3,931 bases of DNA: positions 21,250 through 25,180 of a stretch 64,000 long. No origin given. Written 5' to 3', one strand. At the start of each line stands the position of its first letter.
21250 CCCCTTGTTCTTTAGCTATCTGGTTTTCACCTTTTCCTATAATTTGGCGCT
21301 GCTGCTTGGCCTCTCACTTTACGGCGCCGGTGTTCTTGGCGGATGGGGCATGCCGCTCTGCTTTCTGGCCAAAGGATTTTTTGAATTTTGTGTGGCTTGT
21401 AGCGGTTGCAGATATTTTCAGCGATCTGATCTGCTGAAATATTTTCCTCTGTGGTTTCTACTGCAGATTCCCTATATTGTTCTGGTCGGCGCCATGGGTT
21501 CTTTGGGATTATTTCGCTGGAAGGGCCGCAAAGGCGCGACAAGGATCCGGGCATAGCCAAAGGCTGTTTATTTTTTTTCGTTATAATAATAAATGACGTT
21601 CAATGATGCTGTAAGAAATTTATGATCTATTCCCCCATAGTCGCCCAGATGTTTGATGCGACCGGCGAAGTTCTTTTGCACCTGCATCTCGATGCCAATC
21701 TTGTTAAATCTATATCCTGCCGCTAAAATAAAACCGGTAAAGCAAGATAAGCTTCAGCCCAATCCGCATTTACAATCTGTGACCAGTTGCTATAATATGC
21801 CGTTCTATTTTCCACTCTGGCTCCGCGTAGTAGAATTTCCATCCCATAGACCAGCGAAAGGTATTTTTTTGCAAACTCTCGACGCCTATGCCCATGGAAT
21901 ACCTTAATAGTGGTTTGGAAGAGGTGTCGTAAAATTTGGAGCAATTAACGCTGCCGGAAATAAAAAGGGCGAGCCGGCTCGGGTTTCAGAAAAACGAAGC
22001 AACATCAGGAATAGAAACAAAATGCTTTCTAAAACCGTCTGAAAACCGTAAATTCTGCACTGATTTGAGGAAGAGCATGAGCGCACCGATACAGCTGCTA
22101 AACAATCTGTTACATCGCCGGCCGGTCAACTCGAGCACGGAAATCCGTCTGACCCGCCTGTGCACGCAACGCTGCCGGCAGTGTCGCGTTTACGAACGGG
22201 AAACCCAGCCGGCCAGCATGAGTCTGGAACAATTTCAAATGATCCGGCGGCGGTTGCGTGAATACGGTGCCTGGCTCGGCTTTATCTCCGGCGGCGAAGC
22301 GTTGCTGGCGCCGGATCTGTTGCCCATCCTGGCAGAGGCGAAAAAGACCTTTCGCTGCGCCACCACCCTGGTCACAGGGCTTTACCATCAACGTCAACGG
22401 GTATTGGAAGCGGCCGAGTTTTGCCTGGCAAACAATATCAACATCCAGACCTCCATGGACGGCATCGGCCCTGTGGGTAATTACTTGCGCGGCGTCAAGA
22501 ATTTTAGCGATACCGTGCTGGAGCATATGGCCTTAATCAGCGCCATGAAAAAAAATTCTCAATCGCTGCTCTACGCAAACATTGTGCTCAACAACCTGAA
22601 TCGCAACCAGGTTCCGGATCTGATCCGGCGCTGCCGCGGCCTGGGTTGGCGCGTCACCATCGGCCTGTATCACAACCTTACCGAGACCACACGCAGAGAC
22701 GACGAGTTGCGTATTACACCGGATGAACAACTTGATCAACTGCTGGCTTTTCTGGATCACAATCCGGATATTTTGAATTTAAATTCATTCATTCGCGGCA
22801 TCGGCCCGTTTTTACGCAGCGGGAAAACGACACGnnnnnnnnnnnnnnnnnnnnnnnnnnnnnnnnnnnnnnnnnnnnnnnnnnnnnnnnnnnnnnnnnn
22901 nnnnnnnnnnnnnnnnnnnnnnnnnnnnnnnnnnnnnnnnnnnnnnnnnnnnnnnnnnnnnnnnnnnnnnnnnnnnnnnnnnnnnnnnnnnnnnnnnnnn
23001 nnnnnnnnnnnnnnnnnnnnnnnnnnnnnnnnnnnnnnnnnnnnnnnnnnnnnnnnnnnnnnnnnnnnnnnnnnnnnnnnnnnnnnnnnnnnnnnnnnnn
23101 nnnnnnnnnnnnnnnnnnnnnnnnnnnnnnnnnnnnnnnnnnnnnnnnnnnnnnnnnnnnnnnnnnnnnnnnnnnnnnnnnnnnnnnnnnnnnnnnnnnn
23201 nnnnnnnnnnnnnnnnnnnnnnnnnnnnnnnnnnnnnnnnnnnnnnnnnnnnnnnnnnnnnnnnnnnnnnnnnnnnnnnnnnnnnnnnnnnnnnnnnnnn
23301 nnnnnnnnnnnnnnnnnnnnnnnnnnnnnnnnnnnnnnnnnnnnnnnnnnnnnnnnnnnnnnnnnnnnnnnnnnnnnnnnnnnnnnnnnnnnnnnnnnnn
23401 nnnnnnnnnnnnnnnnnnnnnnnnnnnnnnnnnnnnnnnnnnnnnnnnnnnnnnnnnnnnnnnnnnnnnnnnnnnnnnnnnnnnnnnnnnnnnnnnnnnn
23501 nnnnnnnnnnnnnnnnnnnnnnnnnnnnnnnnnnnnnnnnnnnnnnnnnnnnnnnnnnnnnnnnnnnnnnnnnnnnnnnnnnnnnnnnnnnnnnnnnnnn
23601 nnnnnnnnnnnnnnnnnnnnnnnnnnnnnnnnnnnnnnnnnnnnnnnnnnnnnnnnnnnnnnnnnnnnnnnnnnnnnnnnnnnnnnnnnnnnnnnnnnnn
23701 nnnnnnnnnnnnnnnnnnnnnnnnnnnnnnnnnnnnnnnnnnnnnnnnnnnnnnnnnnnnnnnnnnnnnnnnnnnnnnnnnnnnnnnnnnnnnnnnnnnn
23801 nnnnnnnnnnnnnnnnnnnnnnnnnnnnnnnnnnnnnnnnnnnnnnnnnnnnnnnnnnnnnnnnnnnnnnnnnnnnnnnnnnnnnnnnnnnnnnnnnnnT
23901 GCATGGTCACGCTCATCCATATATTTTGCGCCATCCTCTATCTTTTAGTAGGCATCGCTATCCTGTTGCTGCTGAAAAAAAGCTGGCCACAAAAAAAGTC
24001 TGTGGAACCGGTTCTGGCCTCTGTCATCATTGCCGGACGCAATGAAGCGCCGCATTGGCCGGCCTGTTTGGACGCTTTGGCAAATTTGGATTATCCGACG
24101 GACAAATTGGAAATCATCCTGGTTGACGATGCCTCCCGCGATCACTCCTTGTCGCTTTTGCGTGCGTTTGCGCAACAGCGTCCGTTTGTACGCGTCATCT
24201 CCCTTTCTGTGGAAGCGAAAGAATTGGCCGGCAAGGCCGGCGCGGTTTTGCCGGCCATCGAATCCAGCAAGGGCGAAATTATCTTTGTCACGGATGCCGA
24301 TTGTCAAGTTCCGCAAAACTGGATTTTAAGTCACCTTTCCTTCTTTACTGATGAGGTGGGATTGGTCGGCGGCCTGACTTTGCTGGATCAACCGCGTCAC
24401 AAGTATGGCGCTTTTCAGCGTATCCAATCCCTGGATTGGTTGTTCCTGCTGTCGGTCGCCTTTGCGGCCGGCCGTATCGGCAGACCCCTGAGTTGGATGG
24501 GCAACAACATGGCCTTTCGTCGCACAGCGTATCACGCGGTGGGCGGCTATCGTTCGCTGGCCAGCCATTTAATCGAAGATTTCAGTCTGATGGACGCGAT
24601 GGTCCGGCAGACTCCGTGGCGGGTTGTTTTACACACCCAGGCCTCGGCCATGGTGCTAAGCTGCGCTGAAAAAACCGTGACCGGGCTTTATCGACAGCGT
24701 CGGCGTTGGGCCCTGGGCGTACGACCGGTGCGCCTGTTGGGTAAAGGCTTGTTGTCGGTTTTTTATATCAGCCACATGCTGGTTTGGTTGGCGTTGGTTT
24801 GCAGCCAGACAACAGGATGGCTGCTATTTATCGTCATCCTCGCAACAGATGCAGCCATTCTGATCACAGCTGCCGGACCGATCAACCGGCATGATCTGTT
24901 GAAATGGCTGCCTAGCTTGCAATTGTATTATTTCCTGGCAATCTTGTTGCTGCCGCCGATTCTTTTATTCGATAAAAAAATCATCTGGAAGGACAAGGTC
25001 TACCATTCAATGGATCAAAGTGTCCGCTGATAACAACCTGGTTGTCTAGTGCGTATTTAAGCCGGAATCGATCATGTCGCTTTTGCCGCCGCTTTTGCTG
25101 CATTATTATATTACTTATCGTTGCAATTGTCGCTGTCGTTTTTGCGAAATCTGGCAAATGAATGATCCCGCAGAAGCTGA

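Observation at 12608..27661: Fifteen-kb single-strand locus of five GT21-like lipid glycosyltransferases and three HpnH/MoaA-like radical SAM enzymes: candidate undescribed glycolipid system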

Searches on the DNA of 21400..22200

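Call 100: search_rna_families(source=window, start=21400, end=22200, threshold=evalue, max_evalue=1)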
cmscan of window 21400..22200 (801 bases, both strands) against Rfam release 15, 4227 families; matches with E-value up to 1: 0.
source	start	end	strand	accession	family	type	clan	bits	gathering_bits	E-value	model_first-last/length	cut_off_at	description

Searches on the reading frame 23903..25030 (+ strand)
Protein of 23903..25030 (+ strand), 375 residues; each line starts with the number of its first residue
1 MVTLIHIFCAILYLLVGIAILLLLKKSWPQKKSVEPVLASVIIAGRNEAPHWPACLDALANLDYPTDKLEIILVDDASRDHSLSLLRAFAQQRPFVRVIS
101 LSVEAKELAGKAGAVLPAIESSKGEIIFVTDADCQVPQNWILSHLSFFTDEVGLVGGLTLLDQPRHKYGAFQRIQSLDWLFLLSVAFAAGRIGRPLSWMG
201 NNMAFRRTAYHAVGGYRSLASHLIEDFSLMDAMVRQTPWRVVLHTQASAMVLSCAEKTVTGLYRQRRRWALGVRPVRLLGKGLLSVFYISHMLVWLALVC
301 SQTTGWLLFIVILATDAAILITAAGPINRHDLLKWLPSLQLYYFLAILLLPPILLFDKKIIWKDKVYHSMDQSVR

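Call 5: search_protein_families(library=pfam, proteins=[window:23903-25030:+], max_evalue=0.01)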
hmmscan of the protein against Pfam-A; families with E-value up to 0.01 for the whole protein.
window:23903-25030:+ (375 aa): 5 families
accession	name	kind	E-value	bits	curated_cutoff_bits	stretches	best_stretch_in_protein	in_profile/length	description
PF00535.33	Glycos_transf_2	-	3.6e-20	73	23.3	1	40-157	1-113/168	Glycosyl transferase family 2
PF13632.12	Glyco_trans_2_3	-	1.7e-16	61.1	27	1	126-324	1-194/198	Glycosyl transferase family group 2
PF13641.12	Glyco_tranf_2_3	-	3.8e-16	60.2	27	1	40-271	4-229/230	Glycosyltransferase like family 2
PF13506.12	Glyco_transf_21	-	8.3e-16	58.4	21.7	1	103-270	10-173/174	Glycosyl transferase family 21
PF10111.15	Glyco_tranf_2_2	-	0.00021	21.3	27.3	0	66-136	27-94/276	Glycosyltransferase like family 2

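Call 7: search_protein_families(library=ncbifam, proteins=[window:23903-25030:+], max_evalue=0.01)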
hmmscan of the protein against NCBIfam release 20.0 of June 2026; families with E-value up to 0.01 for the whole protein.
window:23903-25030:+ (375 aa): 19 families
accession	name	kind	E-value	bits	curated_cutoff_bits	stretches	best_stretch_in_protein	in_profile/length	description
TIGR03937.1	PgaC_IcaA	equivalog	1.3e-23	83.7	422.3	1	4-319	14-315/407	poly-beta-1,6-N-acetyl-D-glucosamine synthase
TIGR03472.1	HpnI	equivalog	7.5e-23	80.9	310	1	8-346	13-342/373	bacteriohopanetetrol glucosamine biosynthesis glycosyltransferase HpnI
NF041875.1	EPS_EpsD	equivalog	1.2e-18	67.6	370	1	40-235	2-191/325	exopolysaccharide biosynthesis glycosyltransferase EpsD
TIGR03965.1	mycofact_glyco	equivalog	6.8e-16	58.2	280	1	36-270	73-297/467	mycofactocin biosynthesis glycosyltransferase MftF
TIGR04283.1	glyco_like_mftF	equivalog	4.5e-13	49.3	182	1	40-242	2-178/221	TIGR04283 family arsenosugar biosynthesis glycosyltransferase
TIGR03469.1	HpnB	hypoth_equivalog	8.5e-13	48.1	379.25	1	34-136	42-148/386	hopene-associated glycosyltransferase HpnB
TIGR03111.1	glyc2_xrt_Gpos1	hypoth_equivalog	3.9e-11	42.4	363.95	1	4-272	15-285/439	TIGR03111 family XrtG-associated glycosyltransferase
TIGR04242.1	nodulat_NodC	equivalog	5.7e-10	38.7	550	1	39-328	50-336/395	chitooligosaccharide synthase NodC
NF047588.1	GlcsyltransPgfSStrep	equivalog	9.4e-10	38.2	500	1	63-155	31-117/308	glycosyltransferase PgfS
TIGR03030.1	CelA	equivalog_domain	3.5e-08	32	699.1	1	40-151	134-256/714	UDP-forming cellulose synthase catalytic subunit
NF038302.1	EPS_HpsE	equivalog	2.4e-07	30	300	1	40-150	4-113/307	hormogonium polysaccharide biosynthesis glycosyltransferase HpsE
NF007986.1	PRK10714.1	equivalog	3.7e-07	29.5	529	1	40-143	9-110/316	undecaprenyl-phosphate 4-deoxy-4-formamido-L-arabinose transferase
NF007482.0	PRK10073.1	equivalog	3.9e-07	29.4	423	1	39-136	8-98/334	glycosyltransferase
NF038299.1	EPS_HpsN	equivalog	5e-06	25.7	425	1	40-166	4-126/317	hormogonium polysaccharide biosynthesis glycosyltransferase HpsN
NF045692.1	OglycostaseCruG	equivalog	1.1e-05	24.6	600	1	24-149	30-153/386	2'-O-glycosyltransferase CruG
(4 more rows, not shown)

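Call 26: search_solved_structures(query=window:23903-25030:+, max_evalue=0.001)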
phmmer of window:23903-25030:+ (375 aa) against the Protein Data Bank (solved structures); distinct sequences matched with E-value up to 0.001: 9.
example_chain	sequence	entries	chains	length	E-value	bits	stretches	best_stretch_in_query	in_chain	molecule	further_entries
6yv7_B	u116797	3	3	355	3.9e-16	62.6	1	24-217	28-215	Glycosyl transferase, family 2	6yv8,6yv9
6yv7_A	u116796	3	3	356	3.9e-16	62.6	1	24-217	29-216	Glycosyl transferase, family 2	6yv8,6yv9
26qs_A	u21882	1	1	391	6.4e-06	29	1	40-297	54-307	Ceramide glucosyltransferase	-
26qf_A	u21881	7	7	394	6.6e-06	29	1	40-297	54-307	Ceramide glucosyltransferase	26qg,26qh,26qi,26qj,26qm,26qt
6p61_A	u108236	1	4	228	9e-05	25.2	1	38-142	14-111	Glycosyltransferase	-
2z87_A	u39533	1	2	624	0.00014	24.6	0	29-176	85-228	Chondroitin synthase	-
2z86_A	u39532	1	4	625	0.00014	24.6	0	29-176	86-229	Chondroitin synthase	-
5tze_C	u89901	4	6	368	0.00027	23.7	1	40-150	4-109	Glycosyl transferase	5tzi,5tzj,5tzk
5tz8_A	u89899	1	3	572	0.00055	22.6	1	40-149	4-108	Glycosyl transferase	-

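Call 79: search_solved_structures(query=A4, max_evalue=0.01)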
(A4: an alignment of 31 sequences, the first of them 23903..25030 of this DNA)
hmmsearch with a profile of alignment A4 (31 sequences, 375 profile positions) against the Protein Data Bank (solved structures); distinct sequences matched with E-value up to 0.01: 68 (the best 60 are shown).
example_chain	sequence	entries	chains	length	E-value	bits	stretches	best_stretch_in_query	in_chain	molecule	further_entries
6yv7_A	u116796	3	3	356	7.4e-27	97.4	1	32-218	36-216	Glycosyl transferase, family 2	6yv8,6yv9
6yv7_B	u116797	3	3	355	7.7e-27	97.4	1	32-218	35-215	Glycosyl transferase, family 2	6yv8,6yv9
6p61_A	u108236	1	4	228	9.8e-22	80.6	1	32-147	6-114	Glycosyltransferase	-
2z87_A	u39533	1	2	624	1.5e-20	76.7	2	32-168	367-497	Chondroitin synthase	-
2z86_A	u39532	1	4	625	1.5e-20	76.7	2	32-168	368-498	Chondroitin synthase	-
26qs_A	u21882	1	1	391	1.2e-19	73.7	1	6-372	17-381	Ceramide glucosyltransferase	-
26qf_A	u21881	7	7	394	1.2e-19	73.7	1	6-372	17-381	Ceramide glucosyltransferase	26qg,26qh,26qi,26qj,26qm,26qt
8vh7_A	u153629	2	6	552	3.9e-18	68.8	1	32-179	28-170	Heparosan synthase B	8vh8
8viw_A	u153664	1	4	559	4e-18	68.7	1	32-179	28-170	Heparosan synthase B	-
5tze_C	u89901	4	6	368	2.1e-17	66.4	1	41-146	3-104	Glycosyl transferase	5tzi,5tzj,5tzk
5tz8_A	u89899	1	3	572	4e-17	65.4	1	41-146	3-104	Glycosyl transferase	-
5hea_A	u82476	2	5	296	1.5e-16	63.5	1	39-150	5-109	Putative glycosyltransferase (GalT1)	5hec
5ekp_C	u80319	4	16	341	7.5e-16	61.2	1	34-176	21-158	Uncharacterized glycosyltransferase sll0501 | Glycosyltransferase sll0501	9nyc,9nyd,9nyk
5eke_A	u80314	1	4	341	7.7e-16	61.2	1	34-176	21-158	Uncharacterized glycosyltransferase sll0501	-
9nye_A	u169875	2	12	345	7.7e-16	61.2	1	34-175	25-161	Glycosyltransferase sll0501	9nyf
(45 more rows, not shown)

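Call 105: predict_structure(alignment_id=A5)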
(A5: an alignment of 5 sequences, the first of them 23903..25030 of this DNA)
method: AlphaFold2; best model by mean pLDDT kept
length: 375 residues; sequences in the alignment: 5
mean_pLDDT: 62.4   pTM: 0.59
mean pLDDT of the five models: 62.4, 60.5, 55.0, 54.3, 51.1
residues with pLDDT >= 90: 45; 70-90: 95; 50-70: 117; < 50: 118
segments of 3 or more residues with pLDDT < 50: 28-31, 106-109, 162-168, 213-233, 270-282, 316-375
pLDDT, mean of each block of 10 residues (from residue 1): 82 87 63 74 85 90 92 85 93 92 53 70 88 83 82 69 48 54 59 75 52 44 38 57 65 59 54 40 49 54 55 51 41 39 39 33 29 31
secondary structure, 60 per line:
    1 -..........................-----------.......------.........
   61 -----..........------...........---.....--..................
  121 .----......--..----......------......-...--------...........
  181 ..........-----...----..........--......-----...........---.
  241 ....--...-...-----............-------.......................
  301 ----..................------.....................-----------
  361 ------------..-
elements in order: H2-27 E39-45 H52-60 E69-75 H82-92 E96-100 H103-121 E126-131 H140-145 E152-157 E159-161 H170-190 E196-198 H203-212 H215-220 H226-236 E240-244 E251-253 H259-270 H278-300 H305-322 H329-349
